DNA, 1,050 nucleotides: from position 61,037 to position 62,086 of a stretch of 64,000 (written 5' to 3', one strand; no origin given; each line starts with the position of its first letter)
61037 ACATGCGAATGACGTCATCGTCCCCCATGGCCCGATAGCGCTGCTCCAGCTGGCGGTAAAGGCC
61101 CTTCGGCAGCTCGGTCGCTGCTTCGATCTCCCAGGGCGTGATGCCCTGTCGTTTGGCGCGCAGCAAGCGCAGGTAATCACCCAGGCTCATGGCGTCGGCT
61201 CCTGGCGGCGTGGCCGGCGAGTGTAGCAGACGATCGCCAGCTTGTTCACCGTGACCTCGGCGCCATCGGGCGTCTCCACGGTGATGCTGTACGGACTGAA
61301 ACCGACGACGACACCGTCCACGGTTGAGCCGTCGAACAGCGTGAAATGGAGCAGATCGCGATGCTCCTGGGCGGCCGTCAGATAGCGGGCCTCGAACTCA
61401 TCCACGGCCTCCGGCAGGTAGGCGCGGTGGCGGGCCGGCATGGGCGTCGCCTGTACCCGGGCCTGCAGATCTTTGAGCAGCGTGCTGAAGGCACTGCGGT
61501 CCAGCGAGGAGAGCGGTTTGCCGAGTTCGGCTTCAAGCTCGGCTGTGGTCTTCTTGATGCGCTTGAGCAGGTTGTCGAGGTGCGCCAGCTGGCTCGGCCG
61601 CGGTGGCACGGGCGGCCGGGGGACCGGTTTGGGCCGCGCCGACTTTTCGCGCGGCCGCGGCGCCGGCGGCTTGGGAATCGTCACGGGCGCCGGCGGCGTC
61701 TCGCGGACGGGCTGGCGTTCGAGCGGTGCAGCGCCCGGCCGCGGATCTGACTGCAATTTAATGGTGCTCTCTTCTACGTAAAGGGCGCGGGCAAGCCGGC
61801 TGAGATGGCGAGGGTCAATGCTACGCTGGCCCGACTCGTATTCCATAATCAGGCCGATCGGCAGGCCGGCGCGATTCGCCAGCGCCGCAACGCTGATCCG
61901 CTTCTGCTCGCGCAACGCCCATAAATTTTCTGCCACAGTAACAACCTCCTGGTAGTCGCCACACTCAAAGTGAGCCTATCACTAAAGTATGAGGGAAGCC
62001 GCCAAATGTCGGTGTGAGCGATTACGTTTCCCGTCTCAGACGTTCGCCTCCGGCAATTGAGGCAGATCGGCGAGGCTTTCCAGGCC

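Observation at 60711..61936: Two tandem, translationally coupled paralogs fusing an XRE-type HTH to an Hfq/Sm-like domain, downstream of scpB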

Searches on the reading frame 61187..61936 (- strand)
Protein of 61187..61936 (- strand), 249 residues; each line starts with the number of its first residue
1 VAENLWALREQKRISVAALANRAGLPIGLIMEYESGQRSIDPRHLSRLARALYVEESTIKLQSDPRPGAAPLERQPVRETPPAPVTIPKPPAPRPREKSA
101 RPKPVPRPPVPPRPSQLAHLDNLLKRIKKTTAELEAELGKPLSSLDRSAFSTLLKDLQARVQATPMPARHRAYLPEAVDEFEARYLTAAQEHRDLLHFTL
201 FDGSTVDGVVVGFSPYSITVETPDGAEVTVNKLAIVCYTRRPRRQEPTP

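Call 3: search_protein_families(library=pfam, proteins=[window:61187-61936:-], max_evalue=1)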
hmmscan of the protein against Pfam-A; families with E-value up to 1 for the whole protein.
window:61187-61936:- (249 aa): 6 families
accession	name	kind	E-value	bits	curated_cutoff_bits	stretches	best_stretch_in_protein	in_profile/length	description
PF13560.12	HTH_31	-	3.9e-06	27.5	27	1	5-55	6-57/64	Helix-turn-helix domain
PF01381.28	HTH_3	-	3.9e-06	27.2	23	1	7-52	3-48/55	Helix-turn-helix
PF13443.12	HTH_26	-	0.00018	22.2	22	1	4-54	1-52/63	Cro/C1-type HTH DNA-binding domain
PF12844.13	HTH_19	-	0.00031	21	30.2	1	3-56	2-55/64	Helix-turn-helix domain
PF10481.14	CENP-F_N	-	0.032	14.4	37.7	1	115-175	95-155/304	Cenp-F N-terminal domain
PF02736.25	Myosin_N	-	0.16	12.2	27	1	217-232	27-42/45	Myosin N-terminal SH3-like domain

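Call 4: search_protein_families(library=ncbifam, proteins=[window:61187-61936:-], max_evalue=1)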
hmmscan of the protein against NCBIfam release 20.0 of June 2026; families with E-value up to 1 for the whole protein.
window:61187-61936:- (249 aa): 3 families
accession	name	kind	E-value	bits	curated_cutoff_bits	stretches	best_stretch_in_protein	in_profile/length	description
NF041951.1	phage_RstR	subfamily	0.00039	20.7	80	1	2-54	4-56/108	RstR family transcriptional repressor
NF047948.1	male_kill_WMK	equivalog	0.031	13.7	300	1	4-55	9-60/300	WO male-killing family protein Wmk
TIGR02383.1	Hfq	equivalog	0.24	11.3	61.7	1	184-236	6-57/61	RNA chaperone Hfq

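Call 6: find_homologous_proteins(query=window:61187-61936:-)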
Query window:61187-61936:- (249 aa): 442 proteins with E <= 0.001 among 6163 candidates; the best 120 are listed.
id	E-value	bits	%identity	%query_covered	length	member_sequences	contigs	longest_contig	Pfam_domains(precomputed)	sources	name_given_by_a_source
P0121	4.3e-156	536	100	100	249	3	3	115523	PF01381.29,PF13560.13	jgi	-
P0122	3.0e-132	458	86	100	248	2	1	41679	PF01381.29,PF13560.13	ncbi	-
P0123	5.6e-109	381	72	100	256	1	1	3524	PF01381.29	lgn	-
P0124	3.6e-105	369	71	96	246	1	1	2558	PF01381.29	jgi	jgi:transcriptional regulator with XRE-family HTH domain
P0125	9.9e-104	364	72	96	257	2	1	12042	PF01381.29,PF13560.13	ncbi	-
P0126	1.5e-103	364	71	100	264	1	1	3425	PF01381.29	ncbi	ncbi:MAG: helix-turn-helix domain-containing protein [Anaerolineae bacterium]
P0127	3.7e-103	362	71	100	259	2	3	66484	PF01381.29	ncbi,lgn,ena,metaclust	metaclust:\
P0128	5.6e-103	362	69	96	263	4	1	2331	PF12844.14,PF01381.29,PF13560.13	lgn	-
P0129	1.3e-102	361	73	96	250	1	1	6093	PF01381.29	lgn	-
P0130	2.7e-102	360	61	98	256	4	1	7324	PF01381.29,PF13560.13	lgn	-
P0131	3.4e-102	359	69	96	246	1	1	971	PF01381.29,PF13560.13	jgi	jgi:transcriptional regulator with XRE-family HTH domain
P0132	5.0e-102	359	65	100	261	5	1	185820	PF12844.14,PF01381.29,PF13443.13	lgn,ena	-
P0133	6.3e-102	358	64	96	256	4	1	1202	PF01381.29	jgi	-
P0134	9.7e-102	358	70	100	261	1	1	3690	PF01381.29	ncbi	-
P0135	6.5e-101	355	69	97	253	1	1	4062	PF01381.29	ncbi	-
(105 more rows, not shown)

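Call 11: search_solved_structures(query=A2, max_evalue=10, show_alignments=3)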
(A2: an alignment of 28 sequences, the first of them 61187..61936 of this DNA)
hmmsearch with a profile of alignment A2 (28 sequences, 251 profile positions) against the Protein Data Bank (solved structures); distinct sequences matched with E-value up to 10: 10.
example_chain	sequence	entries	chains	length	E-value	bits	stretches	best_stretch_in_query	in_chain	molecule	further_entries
3ahu_A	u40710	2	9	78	0.033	17.5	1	185-245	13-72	Protein hfq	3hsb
2b5a_A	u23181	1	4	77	0.065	16.5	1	5-57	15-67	C.BclI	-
3kxa_A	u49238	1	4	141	0.072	16.4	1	5-66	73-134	Putative uncharacterized protein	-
1y7y_A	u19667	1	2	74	0.17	15.1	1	5-56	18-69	C.AhdI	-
9xz9_A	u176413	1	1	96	0.29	14.4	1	1-58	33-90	Quorum sensing controller protein QseC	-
3qe6_A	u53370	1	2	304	0.41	13.9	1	83-174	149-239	Protein kinase C and casein kinase II substrate protein 3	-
3m3w_A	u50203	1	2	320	0.63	13.3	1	83-174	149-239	Protein kinase C and casein kinase II substrate protein 3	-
3syv_A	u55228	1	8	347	0.75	13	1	83-174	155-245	Protein kinase C and casein kinase II substrate protein 3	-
7og8_A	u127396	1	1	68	1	12.6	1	187-230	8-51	RNA-binding protein Hfq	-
7ogw_A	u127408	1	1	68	1.2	12.4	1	187-230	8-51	RNA-binding protein Hfq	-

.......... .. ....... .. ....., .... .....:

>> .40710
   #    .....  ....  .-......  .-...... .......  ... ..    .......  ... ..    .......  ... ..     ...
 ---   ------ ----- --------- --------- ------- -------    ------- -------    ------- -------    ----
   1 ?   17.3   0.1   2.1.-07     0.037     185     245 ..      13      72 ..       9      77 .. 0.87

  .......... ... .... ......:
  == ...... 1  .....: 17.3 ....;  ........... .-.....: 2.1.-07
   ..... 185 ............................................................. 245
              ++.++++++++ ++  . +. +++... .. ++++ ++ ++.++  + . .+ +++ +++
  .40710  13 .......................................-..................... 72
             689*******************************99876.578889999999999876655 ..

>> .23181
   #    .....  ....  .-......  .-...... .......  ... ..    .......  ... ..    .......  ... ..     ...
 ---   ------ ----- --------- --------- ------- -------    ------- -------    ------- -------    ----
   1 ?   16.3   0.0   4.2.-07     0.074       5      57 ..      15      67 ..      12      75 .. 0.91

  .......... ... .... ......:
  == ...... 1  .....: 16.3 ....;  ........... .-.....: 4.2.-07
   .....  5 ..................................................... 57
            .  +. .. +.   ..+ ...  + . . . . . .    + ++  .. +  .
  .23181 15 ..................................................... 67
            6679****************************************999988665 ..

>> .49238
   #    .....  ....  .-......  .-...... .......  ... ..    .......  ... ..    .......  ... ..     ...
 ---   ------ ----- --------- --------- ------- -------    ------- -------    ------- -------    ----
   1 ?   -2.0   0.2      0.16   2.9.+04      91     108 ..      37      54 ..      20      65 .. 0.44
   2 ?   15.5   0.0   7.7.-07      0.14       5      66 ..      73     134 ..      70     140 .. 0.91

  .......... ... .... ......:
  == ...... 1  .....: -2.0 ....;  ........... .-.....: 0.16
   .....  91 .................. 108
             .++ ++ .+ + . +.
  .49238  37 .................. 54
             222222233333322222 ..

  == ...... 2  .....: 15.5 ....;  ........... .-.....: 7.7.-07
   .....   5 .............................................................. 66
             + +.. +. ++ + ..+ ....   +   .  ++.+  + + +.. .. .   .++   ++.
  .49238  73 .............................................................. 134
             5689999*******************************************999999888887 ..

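Call 34: predict_structure(alignment_id=A4)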
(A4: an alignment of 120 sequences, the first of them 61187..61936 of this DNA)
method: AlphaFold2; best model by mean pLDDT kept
length: 249 residues; sequences in the alignment: 120
mean_pLDDT: 84.3   pTM: 0.38
mean pLDDT of the five models: 84.3, 83.0, 82.7, 82.3, 81.8
residues with pLDDT >= 90: 153; 70-90: 39; 50-70: 44; < 50: 13
segments of 3 or more residues with pLDDT < 50: 76-82
pLDDT, mean of each block of 10 residues (from residue 1): 94 96 97 95 97 97 83 53 52 52 59 84 91 93 88 93 69 73 96 97 97 95 97 95 64
secondary structure, 60 per line:
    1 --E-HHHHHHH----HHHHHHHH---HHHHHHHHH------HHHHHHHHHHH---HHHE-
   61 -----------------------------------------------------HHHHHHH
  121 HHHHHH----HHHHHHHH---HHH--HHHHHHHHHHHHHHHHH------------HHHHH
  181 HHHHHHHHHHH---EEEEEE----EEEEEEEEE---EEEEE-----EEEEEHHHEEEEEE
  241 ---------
elements in order: H5-11 H16-23 H27-35 H42-52 H114-126 H131-138 H147-163 H176-191 E195-200 E205-213 E217-221 E227-231 E235-240

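Call 36: fold_search(model_id=the predicted structure, library=pdb)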
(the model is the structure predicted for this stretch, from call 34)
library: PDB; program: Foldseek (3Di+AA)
matches with E <= 10: 1568; with E <= 0.001: 156
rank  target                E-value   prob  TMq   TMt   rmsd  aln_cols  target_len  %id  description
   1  4noy_C                1.2e-05  1.00  0.26  0.84   2.0        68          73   20  Crystal structure of Listeria monocytogenes Hfq F43W (released 2014-09-10)
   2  4noy_A                1.2e-05  1.00  0.26  0.84   2.7        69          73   20  Crystal structure of Listeria monocytogenes Hfq F43W (released 2014-09-10)
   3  4nl2_C                1.3e-05  1.00  0.26  0.83   3.0        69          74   20  Crystal Structure of Listeria monocytogenes Hfq (released 2014-09-10)
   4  4nl3_B                1.8e-05  1.00  0.24  0.81   0.8        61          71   23  Crystal Structure of Listeria monocytogenes Hfq in complex with U6 RNA (released 2014-09-10)
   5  1kq2_H                1.8e-05  1.00  0.24  0.91   0.9        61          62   18  Crystal Structure of an Hfq-RNA Complex (released 2002-07-05)
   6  4noy_D                2.0e-05  1.00  0.25  0.86   0.8        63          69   22  Crystal structure of Listeria monocytogenes Hfq F43W (released 2014-09-10)
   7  4nl2_F                2.0e-05  1.00  0.26  0.82   3.1        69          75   20  Crystal Structure of Listeria monocytogenes Hfq (released 2014-09-10)
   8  4noy_B                2.3e-05  1.00  0.24  0.82   0.8        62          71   22  Crystal structure of Listeria monocytogenes Hfq F43W (released 2014-09-10)
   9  4noy_E                2.8e-05  1.00  0.25  0.83   0.8        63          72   22  Crystal structure of Listeria monocytogenes Hfq F43W (released 2014-09-10)
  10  4nl3_A                2.8e-05  1.00  0.24  0.80   0.8        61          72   23  Crystal Structure of Listeria monocytogenes Hfq in complex with U6 RNA (released 2014-09-10)
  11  4nl2_A                2.9e-05  1.00  0.26  0.84   2.7        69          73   20  Crystal Structure of Listeria monocytogenes Hfq (released 2014-09-10)
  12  4nl2_B                3.3e-05  1.00  0.26  0.85   2.8        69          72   20  Crystal Structure of Listeria monocytogenes Hfq (released 2014-09-10)
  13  6gwk_M                3.5e-05  1.00  0.24  0.86   1.3        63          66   24  The crystal structure of Hfq from Caulobacter crescentus (released 2019-05-22)
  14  4noy_F                3.8e-05  1.00  0.25  0.80   0.7        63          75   22  Crystal structure of Listeria monocytogenes Hfq F43W (released 2014-09-10)
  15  6gwk_R                4.3e-05  1.00  0.23  0.78   1.3        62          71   24  The crystal structure of Hfq from Caulobacter crescentus (released 2019-05-22)
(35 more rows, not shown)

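Call 50: search_protein_families(library=padloc, proteins=[window:61187-61936:-], max_evalue=0.1)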
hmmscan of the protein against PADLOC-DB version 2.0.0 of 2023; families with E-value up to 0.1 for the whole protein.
window:61187-61936:- (249 aa): 9 families
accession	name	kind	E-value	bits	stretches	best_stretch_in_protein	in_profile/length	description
PDLC02926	HTH_VI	-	4.4e-05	21.7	1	3-63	4-64/92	-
PDLC03949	RmrA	-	0.00015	18.7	1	7-57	9-59/363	-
PDLC04142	capH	-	0.00093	18.2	1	2-63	8-68/103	capH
PDLC03946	RmrA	-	0.0033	14.2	1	5-53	7-55/357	-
PDLC03665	Control_protein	-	0.0044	15.2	1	2-58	10-67/77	control protein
PDLC03952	RmrA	-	0.015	12.1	1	7-52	29-74/395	-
PDLC03948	RmrA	-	0.022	11.6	1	3-56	11-64/397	-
PDLC03956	RmrA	-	0.055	10.5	1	2-56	10-65/399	-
PDLC03664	Control_protein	-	0.057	11.9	0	4-56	17-69/74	control protein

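Call 51: search_protein_families(library=phrogs, proteins=[window:61187-61936:-], max_evalue=0.1)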
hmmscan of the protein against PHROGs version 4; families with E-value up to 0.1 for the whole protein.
window:61187-61936:- (249 aa): 7 families
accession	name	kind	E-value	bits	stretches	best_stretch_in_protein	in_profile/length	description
phrog_8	-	transcription regulation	1.3e-05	25.8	1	2-54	78-130/346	transcriptional regulator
phrog_5823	-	transcription regulation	2e-05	24.9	1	2-67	8-72/404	transcriptional regulator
phrog_2439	-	transcription regulation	8.1e-05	22.6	1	3-61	10-68/367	transcriptional regulator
phrog_7241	-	transcription regulation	8.7e-05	23.6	1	5-55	66-116/122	transcriptional regulator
phrog_3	-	transcription regulation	0.00075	20.4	1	1-62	89-148/430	transcriptional repressor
phrog_2967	-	transcription regulation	0.0015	19.1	1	1-66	11-76/225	transcriptional regulator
phrog_638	-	transcription regulation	0.067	14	0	8-56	12-60/145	transcriptional regulator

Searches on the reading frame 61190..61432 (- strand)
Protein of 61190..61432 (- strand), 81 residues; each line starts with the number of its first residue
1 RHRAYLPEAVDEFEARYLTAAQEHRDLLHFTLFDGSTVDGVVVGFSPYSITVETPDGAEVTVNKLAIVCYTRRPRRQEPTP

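Call 65: search_solved_structures(query=A8, max_evalue=1, show_alignments=2)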
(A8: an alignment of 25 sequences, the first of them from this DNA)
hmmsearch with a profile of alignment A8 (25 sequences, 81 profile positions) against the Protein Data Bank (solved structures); distinct sequences matched with E-value up to 1: 57.
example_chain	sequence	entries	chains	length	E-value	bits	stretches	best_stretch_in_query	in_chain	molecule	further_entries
3ahu_A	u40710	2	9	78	3.7e-05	27.2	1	16-75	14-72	Protein hfq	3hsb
3hfn_A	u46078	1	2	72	0.00059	23.3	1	16-71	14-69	Asl2047 protein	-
7og8_A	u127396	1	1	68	0.0026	21.3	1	17-67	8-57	RNA-binding protein Hfq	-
7ogw_A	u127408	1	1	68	0.0027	21.2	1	17-67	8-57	RNA-binding protein Hfq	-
1kq1_A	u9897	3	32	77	0.0047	20.4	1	18-77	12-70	Host Factor for Q beta | RNA chaperone Hfq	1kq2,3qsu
7oh8_A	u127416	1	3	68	0.0049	20.3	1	17-67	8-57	RNA-binding protein Hfq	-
6gwk_A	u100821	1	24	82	0.005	20.3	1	16-68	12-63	RNA-binding protein Hfq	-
4nl2_D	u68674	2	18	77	0.0086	19.6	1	16-75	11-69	Protein hfq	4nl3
4noy_D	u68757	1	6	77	0.013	19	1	16-75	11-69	Protein Hfq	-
4mml_A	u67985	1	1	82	0.013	19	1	17-58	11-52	Protein hfq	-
6o1k_C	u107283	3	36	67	0.016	18.7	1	17-58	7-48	RNA-binding protein Hfq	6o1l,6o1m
5szd_A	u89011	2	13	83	0.019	18.5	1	16-68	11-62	RNA-binding protein Hfq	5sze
2qtx_A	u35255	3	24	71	0.019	18.4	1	21-67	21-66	Uncharacterized protein MJ1435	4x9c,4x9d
3inz_A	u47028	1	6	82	0.024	18.2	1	17-58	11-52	Protein hfq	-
3m4g_A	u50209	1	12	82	0.025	18.1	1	17-58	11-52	Protein hfq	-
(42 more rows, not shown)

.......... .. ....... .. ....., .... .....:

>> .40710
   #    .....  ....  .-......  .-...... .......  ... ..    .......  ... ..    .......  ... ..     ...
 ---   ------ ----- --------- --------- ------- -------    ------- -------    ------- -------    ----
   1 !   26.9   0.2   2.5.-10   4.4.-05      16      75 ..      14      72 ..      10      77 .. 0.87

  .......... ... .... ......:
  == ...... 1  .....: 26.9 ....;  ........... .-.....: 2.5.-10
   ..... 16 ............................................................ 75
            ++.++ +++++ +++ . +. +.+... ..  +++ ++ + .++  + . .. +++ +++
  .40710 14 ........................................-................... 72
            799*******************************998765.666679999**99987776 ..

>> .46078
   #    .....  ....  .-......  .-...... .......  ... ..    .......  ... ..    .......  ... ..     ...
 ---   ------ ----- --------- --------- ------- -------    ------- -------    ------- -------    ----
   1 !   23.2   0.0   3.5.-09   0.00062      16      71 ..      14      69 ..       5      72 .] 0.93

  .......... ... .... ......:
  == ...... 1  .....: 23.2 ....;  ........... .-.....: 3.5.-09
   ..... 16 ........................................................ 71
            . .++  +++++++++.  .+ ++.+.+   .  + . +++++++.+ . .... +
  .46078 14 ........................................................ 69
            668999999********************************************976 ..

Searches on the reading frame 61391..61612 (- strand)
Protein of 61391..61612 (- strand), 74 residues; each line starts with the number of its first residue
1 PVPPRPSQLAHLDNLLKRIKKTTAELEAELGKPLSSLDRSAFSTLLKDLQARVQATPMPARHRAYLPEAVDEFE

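Call 87: search_solved_structures(query=window:61391-61612:-, max_evalue=10)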
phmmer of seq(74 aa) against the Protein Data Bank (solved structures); distinct sequences matched with E-value up to 10: 6.
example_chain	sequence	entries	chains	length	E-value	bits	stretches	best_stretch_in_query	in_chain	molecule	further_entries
8eld_M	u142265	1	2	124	0.07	17.1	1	7-59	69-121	Gp47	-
5wy3_A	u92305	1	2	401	0.3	15.1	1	8-56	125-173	Putative uncharacterized protein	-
9sot_A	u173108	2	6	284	0.31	15.1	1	28-68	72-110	Class I SAM-dependent methyltransferase | Methyltransferase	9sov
3kxy_A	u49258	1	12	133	0.83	13.8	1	15-66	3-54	Exoenzyme S synthesis protein C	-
2xzr_A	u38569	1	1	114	1.4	13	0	7-43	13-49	IMMUNOGLOBULIN-BINDING PROTEIN EIBD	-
6zh1_A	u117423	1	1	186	3.6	11.7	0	8-50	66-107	Factor H-binding protein A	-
